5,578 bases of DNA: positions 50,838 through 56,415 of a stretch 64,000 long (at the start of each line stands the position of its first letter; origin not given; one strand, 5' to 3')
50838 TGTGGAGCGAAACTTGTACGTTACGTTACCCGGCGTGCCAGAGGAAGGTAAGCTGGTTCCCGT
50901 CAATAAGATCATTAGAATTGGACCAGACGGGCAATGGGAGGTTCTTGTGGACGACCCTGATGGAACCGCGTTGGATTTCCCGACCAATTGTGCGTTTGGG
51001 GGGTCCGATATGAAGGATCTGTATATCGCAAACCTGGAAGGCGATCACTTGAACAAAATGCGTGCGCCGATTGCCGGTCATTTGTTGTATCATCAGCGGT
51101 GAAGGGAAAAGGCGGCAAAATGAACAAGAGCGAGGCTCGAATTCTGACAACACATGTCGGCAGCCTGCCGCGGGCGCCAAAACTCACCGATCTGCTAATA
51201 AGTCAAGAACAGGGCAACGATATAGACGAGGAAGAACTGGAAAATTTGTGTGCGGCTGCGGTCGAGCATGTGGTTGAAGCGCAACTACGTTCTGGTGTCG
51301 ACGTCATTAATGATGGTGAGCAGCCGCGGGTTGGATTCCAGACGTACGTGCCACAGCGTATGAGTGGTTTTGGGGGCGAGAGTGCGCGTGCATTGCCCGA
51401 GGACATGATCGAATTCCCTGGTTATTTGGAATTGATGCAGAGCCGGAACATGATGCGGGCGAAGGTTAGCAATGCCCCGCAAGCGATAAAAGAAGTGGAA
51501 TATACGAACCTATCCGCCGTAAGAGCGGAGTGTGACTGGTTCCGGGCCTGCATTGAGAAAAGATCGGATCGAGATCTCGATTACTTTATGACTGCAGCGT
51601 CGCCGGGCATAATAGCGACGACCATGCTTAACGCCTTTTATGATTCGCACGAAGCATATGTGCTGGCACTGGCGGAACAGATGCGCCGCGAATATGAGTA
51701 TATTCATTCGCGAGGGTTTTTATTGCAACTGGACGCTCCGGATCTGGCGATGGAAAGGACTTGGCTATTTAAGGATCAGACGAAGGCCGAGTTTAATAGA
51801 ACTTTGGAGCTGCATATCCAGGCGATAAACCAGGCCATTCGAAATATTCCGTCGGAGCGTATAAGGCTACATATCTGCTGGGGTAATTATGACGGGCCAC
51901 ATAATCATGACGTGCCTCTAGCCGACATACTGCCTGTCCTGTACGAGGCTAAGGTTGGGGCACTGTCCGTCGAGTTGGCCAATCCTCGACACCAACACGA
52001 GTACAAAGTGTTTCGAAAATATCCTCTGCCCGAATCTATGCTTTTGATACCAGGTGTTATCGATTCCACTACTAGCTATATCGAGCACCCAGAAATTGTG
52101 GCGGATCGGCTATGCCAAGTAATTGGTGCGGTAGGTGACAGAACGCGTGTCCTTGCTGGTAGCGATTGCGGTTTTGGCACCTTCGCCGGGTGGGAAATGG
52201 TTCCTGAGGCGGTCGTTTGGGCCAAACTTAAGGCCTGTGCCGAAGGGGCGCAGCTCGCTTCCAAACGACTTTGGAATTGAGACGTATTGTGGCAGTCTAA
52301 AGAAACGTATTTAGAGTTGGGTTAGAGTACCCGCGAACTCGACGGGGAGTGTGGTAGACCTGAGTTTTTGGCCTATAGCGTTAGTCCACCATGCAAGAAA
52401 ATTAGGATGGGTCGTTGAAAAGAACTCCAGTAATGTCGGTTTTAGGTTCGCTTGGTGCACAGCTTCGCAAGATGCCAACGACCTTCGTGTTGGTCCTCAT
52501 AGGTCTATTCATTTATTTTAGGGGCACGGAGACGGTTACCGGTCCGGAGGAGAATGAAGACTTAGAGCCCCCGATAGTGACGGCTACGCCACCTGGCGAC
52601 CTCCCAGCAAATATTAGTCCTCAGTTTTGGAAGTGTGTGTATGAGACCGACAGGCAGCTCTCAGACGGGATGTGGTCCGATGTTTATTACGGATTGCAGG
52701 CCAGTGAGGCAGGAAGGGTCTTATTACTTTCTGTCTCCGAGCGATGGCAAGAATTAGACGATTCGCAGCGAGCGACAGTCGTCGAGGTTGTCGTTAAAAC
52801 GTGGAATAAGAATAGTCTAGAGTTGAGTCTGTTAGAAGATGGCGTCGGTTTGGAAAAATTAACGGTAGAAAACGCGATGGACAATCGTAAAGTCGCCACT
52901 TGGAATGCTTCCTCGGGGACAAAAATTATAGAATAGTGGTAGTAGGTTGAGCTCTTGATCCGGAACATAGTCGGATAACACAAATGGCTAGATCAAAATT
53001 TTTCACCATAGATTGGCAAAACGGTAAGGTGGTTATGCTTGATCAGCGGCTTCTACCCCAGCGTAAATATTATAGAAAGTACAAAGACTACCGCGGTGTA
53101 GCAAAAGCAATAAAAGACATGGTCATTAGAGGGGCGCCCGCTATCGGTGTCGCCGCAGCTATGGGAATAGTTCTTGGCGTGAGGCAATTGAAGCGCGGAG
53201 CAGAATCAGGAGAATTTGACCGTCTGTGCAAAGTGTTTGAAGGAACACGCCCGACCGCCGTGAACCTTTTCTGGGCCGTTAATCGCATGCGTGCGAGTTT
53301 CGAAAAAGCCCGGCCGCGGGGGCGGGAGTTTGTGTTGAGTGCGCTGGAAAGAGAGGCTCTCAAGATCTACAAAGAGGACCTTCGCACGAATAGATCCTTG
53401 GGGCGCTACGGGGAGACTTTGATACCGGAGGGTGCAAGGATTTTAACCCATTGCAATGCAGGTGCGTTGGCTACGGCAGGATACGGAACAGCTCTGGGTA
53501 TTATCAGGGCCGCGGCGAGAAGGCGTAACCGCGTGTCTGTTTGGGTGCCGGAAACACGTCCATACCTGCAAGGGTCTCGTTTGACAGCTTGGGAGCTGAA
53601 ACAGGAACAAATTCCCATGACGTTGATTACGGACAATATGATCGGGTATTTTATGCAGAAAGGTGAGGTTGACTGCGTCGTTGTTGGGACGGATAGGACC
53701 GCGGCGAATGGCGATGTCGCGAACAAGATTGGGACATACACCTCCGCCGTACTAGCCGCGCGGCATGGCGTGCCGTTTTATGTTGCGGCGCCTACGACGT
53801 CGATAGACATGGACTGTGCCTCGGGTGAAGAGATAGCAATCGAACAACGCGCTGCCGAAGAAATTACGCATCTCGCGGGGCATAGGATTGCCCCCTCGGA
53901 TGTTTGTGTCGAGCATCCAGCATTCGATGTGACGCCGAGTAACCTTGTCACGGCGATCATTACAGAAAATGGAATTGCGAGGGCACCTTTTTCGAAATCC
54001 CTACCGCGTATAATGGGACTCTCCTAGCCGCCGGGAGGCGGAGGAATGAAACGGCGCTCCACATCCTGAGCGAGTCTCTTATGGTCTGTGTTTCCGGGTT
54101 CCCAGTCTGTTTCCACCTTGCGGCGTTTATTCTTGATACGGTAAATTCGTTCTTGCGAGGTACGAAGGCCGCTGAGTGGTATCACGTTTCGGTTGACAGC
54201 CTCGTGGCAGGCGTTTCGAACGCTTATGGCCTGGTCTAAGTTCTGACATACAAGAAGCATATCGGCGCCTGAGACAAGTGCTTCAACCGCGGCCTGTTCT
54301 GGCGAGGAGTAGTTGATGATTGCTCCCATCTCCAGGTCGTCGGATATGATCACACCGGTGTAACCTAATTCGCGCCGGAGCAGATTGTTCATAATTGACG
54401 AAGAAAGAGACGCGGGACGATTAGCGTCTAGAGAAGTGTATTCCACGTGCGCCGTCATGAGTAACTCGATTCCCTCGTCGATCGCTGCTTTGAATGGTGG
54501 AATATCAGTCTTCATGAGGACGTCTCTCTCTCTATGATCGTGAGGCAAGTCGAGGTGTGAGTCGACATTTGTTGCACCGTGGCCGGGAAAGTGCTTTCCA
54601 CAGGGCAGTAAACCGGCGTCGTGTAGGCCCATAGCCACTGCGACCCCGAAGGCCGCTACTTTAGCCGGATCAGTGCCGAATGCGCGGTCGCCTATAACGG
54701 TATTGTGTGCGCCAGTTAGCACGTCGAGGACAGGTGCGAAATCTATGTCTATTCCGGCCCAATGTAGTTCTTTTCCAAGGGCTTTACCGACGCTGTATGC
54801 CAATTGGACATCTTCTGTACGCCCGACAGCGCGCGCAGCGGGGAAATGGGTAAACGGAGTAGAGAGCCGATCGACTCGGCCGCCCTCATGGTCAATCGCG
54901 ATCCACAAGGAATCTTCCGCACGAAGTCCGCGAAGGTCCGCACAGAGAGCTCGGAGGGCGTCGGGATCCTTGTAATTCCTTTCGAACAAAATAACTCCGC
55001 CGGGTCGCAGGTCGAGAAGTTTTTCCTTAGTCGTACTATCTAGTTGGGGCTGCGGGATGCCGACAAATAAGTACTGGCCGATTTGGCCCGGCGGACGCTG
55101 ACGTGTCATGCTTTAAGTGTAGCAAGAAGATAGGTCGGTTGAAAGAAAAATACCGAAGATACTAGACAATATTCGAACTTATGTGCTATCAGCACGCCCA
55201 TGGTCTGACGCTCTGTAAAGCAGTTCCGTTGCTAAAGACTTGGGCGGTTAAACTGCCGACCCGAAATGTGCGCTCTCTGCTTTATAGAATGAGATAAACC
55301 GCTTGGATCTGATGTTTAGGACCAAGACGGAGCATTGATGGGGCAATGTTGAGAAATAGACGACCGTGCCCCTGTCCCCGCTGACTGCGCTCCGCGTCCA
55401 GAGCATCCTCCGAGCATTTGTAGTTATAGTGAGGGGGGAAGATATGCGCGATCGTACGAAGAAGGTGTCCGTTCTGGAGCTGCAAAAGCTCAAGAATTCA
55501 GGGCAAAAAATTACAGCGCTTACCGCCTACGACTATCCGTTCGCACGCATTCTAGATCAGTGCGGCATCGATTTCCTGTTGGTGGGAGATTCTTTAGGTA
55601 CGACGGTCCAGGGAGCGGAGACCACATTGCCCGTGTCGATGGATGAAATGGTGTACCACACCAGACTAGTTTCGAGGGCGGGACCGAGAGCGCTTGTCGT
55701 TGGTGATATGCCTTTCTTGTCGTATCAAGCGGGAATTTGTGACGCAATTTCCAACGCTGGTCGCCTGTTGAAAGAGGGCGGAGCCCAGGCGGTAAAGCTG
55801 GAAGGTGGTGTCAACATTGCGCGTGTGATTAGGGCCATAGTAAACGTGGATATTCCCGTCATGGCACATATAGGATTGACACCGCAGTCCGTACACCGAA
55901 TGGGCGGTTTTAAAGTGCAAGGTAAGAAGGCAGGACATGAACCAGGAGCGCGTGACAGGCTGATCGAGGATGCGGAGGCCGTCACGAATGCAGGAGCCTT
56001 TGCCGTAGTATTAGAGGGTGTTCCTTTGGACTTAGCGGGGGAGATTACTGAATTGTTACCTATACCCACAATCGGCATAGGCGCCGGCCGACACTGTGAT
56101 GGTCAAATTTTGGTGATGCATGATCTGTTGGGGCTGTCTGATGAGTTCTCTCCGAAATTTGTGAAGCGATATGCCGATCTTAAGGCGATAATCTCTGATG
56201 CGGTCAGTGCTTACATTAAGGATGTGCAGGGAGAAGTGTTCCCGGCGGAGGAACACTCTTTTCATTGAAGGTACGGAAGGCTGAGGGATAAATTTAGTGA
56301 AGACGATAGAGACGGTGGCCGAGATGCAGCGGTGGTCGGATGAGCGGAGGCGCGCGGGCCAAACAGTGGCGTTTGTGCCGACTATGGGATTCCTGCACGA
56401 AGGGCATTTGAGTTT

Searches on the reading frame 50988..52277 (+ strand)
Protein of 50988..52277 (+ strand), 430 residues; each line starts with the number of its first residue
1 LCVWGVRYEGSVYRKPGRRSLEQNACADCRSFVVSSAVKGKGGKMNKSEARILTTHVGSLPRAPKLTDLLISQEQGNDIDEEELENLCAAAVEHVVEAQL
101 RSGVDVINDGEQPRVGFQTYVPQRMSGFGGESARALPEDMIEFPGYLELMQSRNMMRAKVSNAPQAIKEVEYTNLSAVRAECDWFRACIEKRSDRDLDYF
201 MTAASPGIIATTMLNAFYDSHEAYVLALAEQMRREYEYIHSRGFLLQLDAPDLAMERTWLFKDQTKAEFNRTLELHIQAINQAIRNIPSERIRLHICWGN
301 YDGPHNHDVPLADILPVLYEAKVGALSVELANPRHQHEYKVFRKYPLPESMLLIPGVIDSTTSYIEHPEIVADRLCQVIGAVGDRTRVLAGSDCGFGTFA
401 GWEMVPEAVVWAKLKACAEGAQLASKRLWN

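Call 79: search_protein_families(library=pfam, proteins=[window:50988-52277:+], max_evalue=0.00001)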
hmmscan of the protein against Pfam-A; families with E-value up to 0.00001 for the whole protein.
window:50988-52277:+ (430 aa): 1 family
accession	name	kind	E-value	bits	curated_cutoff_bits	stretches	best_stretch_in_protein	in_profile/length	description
PF01717.24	Meth_synt_2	-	2.6e-10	40.6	21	1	53-128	2-76/324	Cobalamin-independent synthase, Catalytic domain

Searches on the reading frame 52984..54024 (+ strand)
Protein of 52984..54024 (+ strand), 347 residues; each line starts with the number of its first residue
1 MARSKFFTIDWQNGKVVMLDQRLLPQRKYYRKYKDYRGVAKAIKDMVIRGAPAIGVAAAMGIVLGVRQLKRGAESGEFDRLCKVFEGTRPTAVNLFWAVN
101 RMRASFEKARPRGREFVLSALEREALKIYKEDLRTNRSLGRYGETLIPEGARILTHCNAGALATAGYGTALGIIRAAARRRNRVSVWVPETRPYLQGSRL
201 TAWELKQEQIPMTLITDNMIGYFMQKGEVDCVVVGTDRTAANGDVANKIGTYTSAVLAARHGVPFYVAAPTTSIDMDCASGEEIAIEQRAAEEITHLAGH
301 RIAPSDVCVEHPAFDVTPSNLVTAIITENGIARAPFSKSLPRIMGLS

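Call 79: search_protein_families(library=pfam, proteins=[window:52984-54024:+], max_evalue=0.00001)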
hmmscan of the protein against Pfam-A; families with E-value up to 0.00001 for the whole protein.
window:52984-54024:+ (347 aa): 1 family
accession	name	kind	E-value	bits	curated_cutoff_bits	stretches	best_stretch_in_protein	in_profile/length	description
PF01008.23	IF-2B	-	6.6e-80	268.8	22.4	1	48-332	2-278/280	Initiation factor 2 subunit family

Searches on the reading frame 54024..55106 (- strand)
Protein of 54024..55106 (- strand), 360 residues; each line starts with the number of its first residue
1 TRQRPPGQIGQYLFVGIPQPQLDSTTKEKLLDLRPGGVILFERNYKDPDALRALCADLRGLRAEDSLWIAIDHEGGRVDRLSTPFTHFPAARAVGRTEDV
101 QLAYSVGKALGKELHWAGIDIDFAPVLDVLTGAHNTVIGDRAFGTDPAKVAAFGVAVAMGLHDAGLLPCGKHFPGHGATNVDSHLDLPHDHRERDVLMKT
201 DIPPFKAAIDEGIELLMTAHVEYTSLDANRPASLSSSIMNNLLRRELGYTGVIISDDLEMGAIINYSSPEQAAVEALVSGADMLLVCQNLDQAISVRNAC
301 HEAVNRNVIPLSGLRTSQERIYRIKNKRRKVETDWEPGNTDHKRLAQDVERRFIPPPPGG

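Call 79: search_protein_families(library=pfam, proteins=[window:54024-55106:-], max_evalue=0.00001)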
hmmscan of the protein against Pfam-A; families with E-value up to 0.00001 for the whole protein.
window:54024-55106:- (360 aa): 1 family
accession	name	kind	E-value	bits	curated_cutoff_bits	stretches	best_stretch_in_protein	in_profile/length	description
PF00933.27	Glyco_hydro_3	-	7.3e-77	259.3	27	1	14-323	11-315/316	Glycosyl hydrolase family 3 N terminal domain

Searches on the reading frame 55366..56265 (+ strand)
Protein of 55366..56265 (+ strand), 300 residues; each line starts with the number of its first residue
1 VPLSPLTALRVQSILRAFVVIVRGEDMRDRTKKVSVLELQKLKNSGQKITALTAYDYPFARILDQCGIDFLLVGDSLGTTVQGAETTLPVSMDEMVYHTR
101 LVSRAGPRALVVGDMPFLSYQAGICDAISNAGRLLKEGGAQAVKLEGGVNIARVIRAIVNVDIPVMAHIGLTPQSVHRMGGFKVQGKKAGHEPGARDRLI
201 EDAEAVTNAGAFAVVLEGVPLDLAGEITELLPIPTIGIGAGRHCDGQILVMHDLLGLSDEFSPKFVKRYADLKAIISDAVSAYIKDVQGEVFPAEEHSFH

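Call 79: search_protein_families(library=pfam, proteins=[window:55366-56265:+], max_evalue=0.00001)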
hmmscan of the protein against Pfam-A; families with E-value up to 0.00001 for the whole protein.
window:55366-56265:+ (300 aa): 1 family
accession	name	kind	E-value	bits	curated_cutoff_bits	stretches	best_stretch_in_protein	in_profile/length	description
PF02548.21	Pantoate_transf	-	7.8e-112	373.3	28.7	1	33-295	1-259/259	Ketopantoate hydroxymethyltransferase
